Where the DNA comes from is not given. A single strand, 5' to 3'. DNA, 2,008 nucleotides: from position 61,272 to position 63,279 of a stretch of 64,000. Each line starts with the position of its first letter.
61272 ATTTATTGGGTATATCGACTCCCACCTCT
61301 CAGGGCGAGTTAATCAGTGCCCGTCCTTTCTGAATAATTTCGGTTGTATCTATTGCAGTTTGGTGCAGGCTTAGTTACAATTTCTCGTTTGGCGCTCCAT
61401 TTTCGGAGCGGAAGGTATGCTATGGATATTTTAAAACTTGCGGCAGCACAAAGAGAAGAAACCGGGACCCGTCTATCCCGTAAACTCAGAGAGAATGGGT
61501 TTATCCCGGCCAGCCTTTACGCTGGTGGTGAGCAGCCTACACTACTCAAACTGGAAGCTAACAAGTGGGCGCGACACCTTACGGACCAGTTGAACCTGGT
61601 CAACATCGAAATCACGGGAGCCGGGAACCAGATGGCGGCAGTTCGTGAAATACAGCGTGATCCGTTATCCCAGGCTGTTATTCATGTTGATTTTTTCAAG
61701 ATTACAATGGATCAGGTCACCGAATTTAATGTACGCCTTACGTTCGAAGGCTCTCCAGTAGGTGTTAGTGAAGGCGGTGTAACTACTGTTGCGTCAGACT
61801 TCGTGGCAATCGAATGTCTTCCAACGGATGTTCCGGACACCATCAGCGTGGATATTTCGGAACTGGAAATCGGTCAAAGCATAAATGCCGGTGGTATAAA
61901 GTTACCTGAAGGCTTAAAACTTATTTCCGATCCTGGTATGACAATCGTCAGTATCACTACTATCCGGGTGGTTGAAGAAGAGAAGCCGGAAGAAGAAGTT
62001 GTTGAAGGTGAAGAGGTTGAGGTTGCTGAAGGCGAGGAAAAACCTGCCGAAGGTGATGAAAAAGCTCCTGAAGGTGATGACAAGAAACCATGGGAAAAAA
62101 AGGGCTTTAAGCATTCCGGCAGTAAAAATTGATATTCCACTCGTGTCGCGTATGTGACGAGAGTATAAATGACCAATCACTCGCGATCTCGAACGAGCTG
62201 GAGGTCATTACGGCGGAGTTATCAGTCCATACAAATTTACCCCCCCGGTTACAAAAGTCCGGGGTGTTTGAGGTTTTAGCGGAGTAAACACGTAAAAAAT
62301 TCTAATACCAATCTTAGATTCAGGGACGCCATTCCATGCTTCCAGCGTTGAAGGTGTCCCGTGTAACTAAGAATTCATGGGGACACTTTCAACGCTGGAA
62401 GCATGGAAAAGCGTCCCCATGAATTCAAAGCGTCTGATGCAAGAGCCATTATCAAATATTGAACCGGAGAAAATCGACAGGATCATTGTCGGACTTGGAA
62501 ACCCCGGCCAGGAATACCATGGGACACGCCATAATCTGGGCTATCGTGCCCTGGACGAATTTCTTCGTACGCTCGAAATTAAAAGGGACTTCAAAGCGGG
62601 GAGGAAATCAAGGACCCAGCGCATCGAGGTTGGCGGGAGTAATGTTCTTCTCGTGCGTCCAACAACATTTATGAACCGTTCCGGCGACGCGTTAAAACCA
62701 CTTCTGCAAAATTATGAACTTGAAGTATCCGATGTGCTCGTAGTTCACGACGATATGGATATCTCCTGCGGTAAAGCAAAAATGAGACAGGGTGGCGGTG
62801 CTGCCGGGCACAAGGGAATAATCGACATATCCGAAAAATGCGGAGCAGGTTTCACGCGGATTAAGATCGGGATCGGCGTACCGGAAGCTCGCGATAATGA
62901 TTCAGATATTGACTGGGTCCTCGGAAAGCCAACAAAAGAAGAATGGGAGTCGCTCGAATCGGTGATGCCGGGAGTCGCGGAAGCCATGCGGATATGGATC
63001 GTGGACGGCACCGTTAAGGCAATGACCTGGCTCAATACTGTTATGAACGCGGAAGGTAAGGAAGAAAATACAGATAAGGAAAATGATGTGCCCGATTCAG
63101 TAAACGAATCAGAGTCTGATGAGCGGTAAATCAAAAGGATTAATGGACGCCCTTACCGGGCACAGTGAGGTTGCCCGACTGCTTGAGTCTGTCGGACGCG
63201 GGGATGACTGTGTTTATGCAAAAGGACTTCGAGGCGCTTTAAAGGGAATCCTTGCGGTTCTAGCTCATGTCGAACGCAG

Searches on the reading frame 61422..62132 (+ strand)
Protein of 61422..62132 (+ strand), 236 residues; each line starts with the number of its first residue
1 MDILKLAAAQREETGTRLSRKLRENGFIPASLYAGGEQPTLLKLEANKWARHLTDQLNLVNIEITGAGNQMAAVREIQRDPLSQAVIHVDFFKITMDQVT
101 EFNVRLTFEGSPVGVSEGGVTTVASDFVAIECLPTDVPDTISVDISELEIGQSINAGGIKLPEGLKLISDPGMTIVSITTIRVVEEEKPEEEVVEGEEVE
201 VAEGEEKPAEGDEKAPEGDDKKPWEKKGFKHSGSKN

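Call 88: find_encoding_contigs(protein=window:61422-62132:+, flank=10000, max_places=6)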
Protein window:61422-62132:+ (236 aa): no gene with exactly this product is on record in the collection.

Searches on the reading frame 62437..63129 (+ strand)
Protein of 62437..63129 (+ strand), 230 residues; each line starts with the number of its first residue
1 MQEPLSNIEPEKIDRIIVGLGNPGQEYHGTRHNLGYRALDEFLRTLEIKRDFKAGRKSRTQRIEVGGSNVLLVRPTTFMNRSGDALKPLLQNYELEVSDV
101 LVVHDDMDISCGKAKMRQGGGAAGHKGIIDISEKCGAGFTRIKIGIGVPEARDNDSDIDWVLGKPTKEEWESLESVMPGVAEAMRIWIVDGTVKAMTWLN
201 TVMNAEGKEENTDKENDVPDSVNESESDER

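Call 28: find_homologous_proteins(query=window:62437-63129:+)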
Query window:62437-63129:+ (230 aa): 1197 proteins with E <= 0.001 among 1547 candidates; the best 120 are listed.
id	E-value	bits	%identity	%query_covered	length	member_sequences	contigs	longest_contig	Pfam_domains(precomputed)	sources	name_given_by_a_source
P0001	7.9e-138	475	94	100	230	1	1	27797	PF01195.26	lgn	-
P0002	5.3e-136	469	93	100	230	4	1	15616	PF01195.26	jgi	jgi:PTH1 family peptidyl-tRNA hydrolase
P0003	1.2e-128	445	88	100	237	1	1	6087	PF01195.26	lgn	-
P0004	5.0e-124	430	85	100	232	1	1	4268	PF01195.26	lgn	-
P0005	1.9e-82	294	64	91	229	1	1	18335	PF01195.26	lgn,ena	-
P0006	9.9e-79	282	61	94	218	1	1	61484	PF01195.26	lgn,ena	-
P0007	2.9e-68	248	54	94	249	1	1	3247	PF01195.26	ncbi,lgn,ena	-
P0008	2.3e-67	245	59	83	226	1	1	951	PF01195.26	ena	-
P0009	2.3e-66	242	55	89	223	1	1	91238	PF01195.26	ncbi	-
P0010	5.3e-66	240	52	93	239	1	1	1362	PF01195.26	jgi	jgi:peptidyl-tRNA hydrolase, PTH1 family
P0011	1.8e-65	239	58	82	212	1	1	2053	PF01195.26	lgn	-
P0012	2.6e-65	238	52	93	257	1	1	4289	PF01195.26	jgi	jgi:peptidyl-tRNA hydrolase, PTH1 family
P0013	3.2e-65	238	53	91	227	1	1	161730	PF01195.26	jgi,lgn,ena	-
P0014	4.3e-65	237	56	83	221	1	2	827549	PF01195.26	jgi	-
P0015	5.7e-65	237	56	83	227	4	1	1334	PF01195.26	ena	-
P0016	1.0e-64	236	51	91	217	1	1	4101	PF01195.26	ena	-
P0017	2.5e-62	228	53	89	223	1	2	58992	PF01195.26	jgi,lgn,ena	-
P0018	4.2e-62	228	52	93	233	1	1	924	PF01195.26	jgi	-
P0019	4.9e-62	228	50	99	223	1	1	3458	PF01195.26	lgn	-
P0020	4.2e-61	224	53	85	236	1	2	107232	PF01195.26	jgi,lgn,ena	-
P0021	4.5e-61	224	50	87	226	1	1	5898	PF01195.26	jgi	jgi:PTH1 family peptidyl-tRNA hydrolase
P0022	3.3e-60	222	52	91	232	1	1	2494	PF01195.26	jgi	jgi:peptidyl-tRNA hydrolase, PTH1 family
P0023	8.1e-60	220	53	84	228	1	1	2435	PF01195.26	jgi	jgi:PTH1 family peptidyl-tRNA hydrolase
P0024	5.7e-59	217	51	89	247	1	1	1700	PF01195.26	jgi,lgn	jgi:PTH1 family peptidyl-tRNA hydrolase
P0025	7.0e-59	217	49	92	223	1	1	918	PF01195.26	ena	-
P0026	1.3e-58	216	49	88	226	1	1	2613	PF01195.26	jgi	jgi:PTH1 family peptidyl-tRNA hydrolase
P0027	1.3e-58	216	48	90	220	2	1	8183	PF01195.26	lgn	-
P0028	8.4e-58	214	49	92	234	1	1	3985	PF01195.26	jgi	jgi:PTH1 family peptidyl-tRNA hydrolase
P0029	2.9e-57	212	51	87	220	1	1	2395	PF01195.26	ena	-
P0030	6.2e-55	204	46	98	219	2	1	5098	PF01195.26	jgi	jgi:PTH1 family peptidyl-tRNA hydrolase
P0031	6.2e-52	194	48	89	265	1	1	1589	PF01195.26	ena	-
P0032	7.9e-52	194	45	90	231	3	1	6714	PF01195.26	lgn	-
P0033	1.2e-51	194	51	82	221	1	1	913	PF01195.26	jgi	-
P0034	8.2e-41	158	43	81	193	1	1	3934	PF01195.26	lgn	-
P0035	3.4e-40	156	43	88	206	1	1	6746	PF01195.26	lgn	-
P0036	2.5e-37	147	42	81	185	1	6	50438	PF01195.26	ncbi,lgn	-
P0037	4.7e-37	146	44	70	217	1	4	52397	PF01195.26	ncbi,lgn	-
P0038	1.5e-36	144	42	81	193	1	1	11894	PF01195.26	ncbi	-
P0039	1.5e-35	141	43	79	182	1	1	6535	PF01195.26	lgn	-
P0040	1.7e-35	141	42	81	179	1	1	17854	PF01195.26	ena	-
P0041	2.7e-35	140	43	87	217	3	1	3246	PF01195.26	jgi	jgi:PTH1 family peptidyl-tRNA hydrolase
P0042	2.8e-35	140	44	76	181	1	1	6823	PF01195.26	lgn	-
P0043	5.3e-35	139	41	80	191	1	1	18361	PF01195.26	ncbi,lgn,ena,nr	ncbi:MAG: aminoacyl-tRNA hydrolase [Dehalococcoidales bacterium]|nr:aminoacyl-tRNA hydrolase [Dehalo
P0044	5.6e-35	139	43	75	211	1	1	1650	PF01195.26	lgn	-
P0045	1.2e-34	138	41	81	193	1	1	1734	PF01195.26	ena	-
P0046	3.0e-34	137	43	79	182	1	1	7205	PF01195.26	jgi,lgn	jgi:PTH1 family peptidyl-tRNA hydrolase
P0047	3.9e-34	136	41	77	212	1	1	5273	PF01195.26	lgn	-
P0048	4.5e-34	136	38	82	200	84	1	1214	PF01195.26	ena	-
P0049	4.6e-34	136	41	81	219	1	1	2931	PF01195.26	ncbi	-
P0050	4.9e-34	136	43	79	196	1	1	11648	PF01195.26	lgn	-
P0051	5.0e-34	136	39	84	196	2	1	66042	PF01195.26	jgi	-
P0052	5.8e-34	136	42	79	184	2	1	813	PF01195.26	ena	-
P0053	6.6e-34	135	38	81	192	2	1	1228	PF01195.26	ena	-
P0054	9.6e-34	135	42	83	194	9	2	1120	PF01195.26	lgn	-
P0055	1.0e-33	135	41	81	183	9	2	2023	PF01195.26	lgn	-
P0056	1.1e-33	135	42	83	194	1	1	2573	PF01195.26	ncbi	-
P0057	1.1e-33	135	40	81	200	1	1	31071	PF01195.26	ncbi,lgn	-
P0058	1.5e-33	134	42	82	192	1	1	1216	PF01195.26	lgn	-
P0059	1.7e-33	134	40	81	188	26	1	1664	PF01195.26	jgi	jgi:PTH1 family peptidyl-tRNA hydrolase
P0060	3.0e-33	133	37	88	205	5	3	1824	PF01195.26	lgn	-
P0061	3.5e-33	133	40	85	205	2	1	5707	PF01195.26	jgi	jgi:PTH1 family peptidyl-tRNA hydrolase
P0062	3.7e-33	133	40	80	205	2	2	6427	PF01195.26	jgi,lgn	-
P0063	4.0e-33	133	40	81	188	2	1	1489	PF01195.26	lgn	-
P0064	4.3e-33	133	40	81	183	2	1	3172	PF01195.26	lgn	-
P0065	5.0e-33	133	39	81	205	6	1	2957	PF01195.26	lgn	-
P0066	5.1e-33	133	38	79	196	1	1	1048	PF01195.26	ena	-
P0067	5.4e-33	133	39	81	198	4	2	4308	PF01195.26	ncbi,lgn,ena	-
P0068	6.3e-33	132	41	85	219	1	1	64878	PF01195.26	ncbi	-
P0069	7.5e-33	132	40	81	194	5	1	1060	PF01195.26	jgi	jgi:PTH1 family peptidyl-tRNA hydrolase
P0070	7.5e-33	132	42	83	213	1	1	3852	PF01195.26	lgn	-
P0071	7.7e-33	132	40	81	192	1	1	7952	PF01195.26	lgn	-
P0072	9.1e-33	132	42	80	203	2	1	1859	PF01195.26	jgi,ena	-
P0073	9.2e-33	132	39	79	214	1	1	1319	PF01195.26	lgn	-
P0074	9.4e-33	132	41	81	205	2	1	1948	PF01195.26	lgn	-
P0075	1.0e-32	132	42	80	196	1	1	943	PF01195.26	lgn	-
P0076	1.2e-32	131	36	89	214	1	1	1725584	PF01195.26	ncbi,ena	-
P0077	1.2e-32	131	42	76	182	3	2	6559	PF01195.26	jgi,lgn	-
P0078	1.2e-32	131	42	81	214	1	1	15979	PF01195.26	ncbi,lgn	-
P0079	1.3e-32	131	40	87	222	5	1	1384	PF01195.26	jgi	jgi:PTH1 family peptidyl-tRNA hydrolase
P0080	1.6e-32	131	43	70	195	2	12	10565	PF01195.26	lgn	-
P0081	1.8e-32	131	42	75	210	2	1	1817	PF01195.26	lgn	-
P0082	1.9e-32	131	42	75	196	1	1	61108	PF01195.26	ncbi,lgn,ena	-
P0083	2.1e-32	131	40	84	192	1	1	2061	PF01195.26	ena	-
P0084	2.3e-32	130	38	81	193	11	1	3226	PF01195.26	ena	-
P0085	2.3e-32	130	42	75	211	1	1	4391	PF01195.26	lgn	-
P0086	2.3e-32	130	40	81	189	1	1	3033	PF01195.26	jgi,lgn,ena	jgi:peptidyl-tRNA hydrolase, PTH1 family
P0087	2.4e-32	130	42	79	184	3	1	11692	PF01195.26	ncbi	-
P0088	2.6e-32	130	40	84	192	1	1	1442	PF01195.26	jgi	jgi:PTH1 family peptidyl-tRNA hydrolase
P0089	2.8e-32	130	37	85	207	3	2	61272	PF01195.26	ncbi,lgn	-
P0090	3.0e-32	130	35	84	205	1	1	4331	PF01195.26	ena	-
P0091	3.2e-32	130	44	74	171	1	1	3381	PF01195.26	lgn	-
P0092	3.4e-32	130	39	81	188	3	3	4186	PF01195.26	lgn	-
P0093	3.6e-32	130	40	81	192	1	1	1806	PF01195.26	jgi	jgi:PTH1 family peptidyl-tRNA hydrolase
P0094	3.8e-32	130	37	81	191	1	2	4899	PF01195.26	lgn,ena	-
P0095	4.4e-32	130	41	81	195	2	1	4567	PF01195.26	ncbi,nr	ncbi:MAG: aminoacyl-tRNA hydrolase [Chloroflexi bacterium]|nr:aminoacyl-tRNA hydrolase [Chloroflexot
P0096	4.8e-32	129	41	81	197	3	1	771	PF01195.26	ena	-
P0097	5.2e-32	129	42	75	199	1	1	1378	PF01195.26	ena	-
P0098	5.7e-32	129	37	81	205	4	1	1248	PF01195.26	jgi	jgi:PTH1 family peptidyl-tRNA hydrolase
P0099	5.8e-32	129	36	83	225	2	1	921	PF01195.26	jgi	-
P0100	7.6e-32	129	40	74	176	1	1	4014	PF01195.26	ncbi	-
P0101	7.6e-32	129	38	80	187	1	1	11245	PF01195.26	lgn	-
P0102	8.5e-32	129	40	82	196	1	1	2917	PF01195.26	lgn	-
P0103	8.7e-32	129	40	81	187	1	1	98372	PF01195.26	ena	-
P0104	8.8e-32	129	39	81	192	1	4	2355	PF01195.26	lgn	-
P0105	8.9e-32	129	45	74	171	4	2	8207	PF01195.26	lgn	-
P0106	8.9e-32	129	43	67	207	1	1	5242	PF01195.26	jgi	-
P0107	9.1e-32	128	40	70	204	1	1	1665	PF01195.26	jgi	jgi:PTH1 family peptidyl-tRNA hydrolase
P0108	1.1e-31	128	40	87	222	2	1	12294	PF01195.26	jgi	jgi:PTH1 family peptidyl-tRNA hydrolase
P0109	1.2e-31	128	38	83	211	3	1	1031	PF01195.26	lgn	-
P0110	1.2e-31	128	40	75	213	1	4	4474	PF01195.26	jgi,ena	jgi:PTH1 family peptidyl-tRNA hydrolase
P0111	1.2e-31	128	40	81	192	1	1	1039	PF01195.26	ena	-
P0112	1.2e-31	128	40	87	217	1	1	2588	PF01195.26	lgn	-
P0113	1.3e-31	128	42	69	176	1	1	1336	PF01195.26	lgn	-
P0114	1.5e-31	128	37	81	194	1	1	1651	PF01195.26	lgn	-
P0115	1.6e-31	128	39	81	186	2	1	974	PF01195.26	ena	-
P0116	2.0e-31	127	40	82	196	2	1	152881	PF01195.26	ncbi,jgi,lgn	ncbi:MAG: aminoacyl-tRNA hydrolase [Oscillospiraceae bacterium]|jgi:PTH1 family peptidyl-tRNA hydrol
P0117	2.0e-31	127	40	81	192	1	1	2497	PF01195.26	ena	-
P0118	2.0e-31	127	43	70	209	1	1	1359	PF01195.26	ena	-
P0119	2.1e-31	127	43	70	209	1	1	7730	PF01195.26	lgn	-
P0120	2.1e-31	127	43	70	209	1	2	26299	PF01195.26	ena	-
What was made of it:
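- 62437..63129 (+): pth (peptidyl-tRNA hydrolase, 230 aa) from its conserved start codon. PF01195 homologues (call 28).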

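Call 29: find_encoding_contigs(protein=P0001, flank=10000, max_places=4)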
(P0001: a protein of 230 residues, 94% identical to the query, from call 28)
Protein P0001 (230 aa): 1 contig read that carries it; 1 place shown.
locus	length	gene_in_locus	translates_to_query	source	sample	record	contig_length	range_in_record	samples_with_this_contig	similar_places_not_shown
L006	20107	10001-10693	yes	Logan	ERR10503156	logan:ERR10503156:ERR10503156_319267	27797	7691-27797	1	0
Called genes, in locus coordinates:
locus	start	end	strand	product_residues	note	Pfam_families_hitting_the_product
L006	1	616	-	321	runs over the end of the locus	-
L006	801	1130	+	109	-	-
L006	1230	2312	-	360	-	PF01312:Bac_export_2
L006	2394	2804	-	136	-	PF01740:STAS, PF13466:STAS_2 (weak)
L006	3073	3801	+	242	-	-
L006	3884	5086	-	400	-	-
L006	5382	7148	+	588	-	PF05157:MshEN, PF00437:T2SSE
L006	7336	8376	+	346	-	-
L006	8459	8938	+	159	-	-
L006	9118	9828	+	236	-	PF01386:Ribosomal_L25p, PF14693:Ribosomal_TL5_C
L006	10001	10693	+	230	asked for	PF01195:Pept_tRNA_hydro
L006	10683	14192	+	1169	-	PF17757:UvrB_inter, PF02559:CarD_TRCF_RID, PF00270:DEAD, PF04851:ResIII, PF00271:Helicase_C, PF03461:TRCF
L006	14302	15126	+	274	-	PF13624:SurA_N_3 (faint)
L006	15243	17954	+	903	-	PF01326:PPDK_N, PF00391:PEP-utilizers, PF02896:PEP-utilizers_C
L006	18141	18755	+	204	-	PF00551:Formyl_trans_N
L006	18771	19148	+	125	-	PF01740:STAS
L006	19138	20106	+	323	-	?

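Call 30: find_encoding_contigs(protein=P0002, flank=10000, max_places=4)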
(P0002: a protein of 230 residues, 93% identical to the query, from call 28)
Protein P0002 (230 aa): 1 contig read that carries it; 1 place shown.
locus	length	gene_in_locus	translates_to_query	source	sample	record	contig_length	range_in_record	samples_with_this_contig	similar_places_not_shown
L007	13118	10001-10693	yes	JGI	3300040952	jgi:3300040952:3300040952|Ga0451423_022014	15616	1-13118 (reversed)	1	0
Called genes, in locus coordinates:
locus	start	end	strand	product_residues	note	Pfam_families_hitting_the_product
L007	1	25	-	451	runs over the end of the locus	-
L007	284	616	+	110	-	-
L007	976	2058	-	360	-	PF01312:Bac_export_2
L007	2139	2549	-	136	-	PF01740:STAS, PF13466:STAS_2 (weak)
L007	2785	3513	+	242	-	-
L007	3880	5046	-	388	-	-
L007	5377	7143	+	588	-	PF05157:MshEN, PF00437:T2SSE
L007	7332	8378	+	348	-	-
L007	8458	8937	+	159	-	-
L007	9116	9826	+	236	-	PF01386:Ribosomal_L25p, PF14693:Ribosomal_TL5_C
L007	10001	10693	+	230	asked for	PF01195:Pept_tRNA_hydro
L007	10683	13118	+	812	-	?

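Call 31: find_encoding_contigs(protein=P0003, flank=10000, max_places=4)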
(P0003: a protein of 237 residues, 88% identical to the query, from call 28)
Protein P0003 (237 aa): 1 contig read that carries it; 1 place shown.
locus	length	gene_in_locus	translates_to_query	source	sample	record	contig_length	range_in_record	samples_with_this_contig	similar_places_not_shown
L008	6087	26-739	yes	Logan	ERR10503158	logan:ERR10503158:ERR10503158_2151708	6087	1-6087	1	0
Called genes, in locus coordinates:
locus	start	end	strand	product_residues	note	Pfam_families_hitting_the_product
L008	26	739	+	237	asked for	PF01195:Pept_tRNA_hydro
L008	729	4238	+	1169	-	PF17757:UvrB_inter, PF02559:CarD_TRCF_RID, PF00270:DEAD, PF04851:ResIII, PF00271:Helicase_C, PF03461:TRCF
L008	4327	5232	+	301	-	-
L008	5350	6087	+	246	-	?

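Call 32: find_encoding_contigs(protein=P0004, flank=10000, max_places=4)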
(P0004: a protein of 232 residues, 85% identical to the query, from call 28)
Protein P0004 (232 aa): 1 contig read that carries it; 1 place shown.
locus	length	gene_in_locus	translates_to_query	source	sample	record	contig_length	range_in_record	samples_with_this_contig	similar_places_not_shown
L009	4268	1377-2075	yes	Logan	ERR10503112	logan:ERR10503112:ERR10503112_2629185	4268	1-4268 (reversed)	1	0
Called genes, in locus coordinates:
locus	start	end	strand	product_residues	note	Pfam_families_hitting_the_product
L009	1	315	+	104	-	?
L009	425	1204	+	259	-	PF01386:Ribosomal_L25p, PF14693:Ribosomal_TL5_C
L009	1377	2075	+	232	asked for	PF01195:Pept_tRNA_hydro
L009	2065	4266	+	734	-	?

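Call 55: list_cluster_members(proteins=[window:62437-63129:+, window:62377-63129:+])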
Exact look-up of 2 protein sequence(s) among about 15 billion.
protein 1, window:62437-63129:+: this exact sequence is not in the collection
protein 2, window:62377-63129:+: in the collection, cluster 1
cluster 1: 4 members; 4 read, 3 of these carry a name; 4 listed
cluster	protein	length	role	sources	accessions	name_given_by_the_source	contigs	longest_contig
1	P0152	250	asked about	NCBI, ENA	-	-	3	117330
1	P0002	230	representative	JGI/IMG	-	PTH1 family peptidyl-tRNA hydrolase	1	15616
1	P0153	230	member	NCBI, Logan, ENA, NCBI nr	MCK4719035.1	aminoacyl-tRNA hydrolase [bacterium]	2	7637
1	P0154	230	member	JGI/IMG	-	PTH1 family peptidyl-tRNA hydrolase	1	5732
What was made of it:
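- NCBI/ENA gene calls on this contig use it (P0152, 250 aa, call 55). The 250-aa pth ORF created by copy 3 is on 3 contigs in NCBI and ENA (call 55).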

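Call 56: find_encoding_contigs(protein=P0152, flank=10000, max_places=4)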
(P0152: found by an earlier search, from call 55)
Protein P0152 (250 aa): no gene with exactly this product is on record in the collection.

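Call 57: find_encoding_contigs(protein=P0153, flank=8000, max_places=4)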
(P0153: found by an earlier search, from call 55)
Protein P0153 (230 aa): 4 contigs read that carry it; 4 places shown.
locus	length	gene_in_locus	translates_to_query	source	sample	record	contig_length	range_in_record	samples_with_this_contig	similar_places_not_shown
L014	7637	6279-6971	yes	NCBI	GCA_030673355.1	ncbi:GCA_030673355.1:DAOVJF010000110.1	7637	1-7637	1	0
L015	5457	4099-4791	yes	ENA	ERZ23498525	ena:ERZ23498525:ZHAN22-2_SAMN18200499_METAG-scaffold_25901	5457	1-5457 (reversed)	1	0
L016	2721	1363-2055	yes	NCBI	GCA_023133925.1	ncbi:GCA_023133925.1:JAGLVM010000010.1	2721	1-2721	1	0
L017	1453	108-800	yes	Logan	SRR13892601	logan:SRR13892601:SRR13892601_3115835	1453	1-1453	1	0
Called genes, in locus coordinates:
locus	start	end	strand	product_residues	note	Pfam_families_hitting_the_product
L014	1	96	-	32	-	?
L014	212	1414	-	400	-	-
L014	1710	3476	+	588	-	PF05157:MshEN, PF00437:T2SSE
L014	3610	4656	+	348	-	-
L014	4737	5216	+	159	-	-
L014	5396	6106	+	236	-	PF01386:Ribosomal_L25p, PF14693:Ribosomal_TL5_C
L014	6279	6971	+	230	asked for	PF01195:Pept_tRNA_hydro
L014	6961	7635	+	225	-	?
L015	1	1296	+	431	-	?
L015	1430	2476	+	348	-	-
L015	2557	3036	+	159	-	-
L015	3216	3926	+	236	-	PF01386:Ribosomal_L25p, PF14693:Ribosomal_TL5_C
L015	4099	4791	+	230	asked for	PF01195:Pept_tRNA_hydro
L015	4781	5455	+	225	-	?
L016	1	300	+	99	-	?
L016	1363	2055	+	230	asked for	PF01195:Pept_tRNA_hydro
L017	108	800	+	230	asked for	PF01195:Pept_tRNA_hydro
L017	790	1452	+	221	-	?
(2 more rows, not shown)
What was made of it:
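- That MAG's own pth site is empty (L014, call 57).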

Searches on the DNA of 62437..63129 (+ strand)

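Call 90: search_dna_similar(query=L007:3519-3799:+, collection=plasmids, mode=distant, max_evalue=1, max_rows=10)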
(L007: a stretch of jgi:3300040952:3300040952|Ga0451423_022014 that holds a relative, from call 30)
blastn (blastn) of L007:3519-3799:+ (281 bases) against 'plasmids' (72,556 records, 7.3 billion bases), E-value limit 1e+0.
No match.
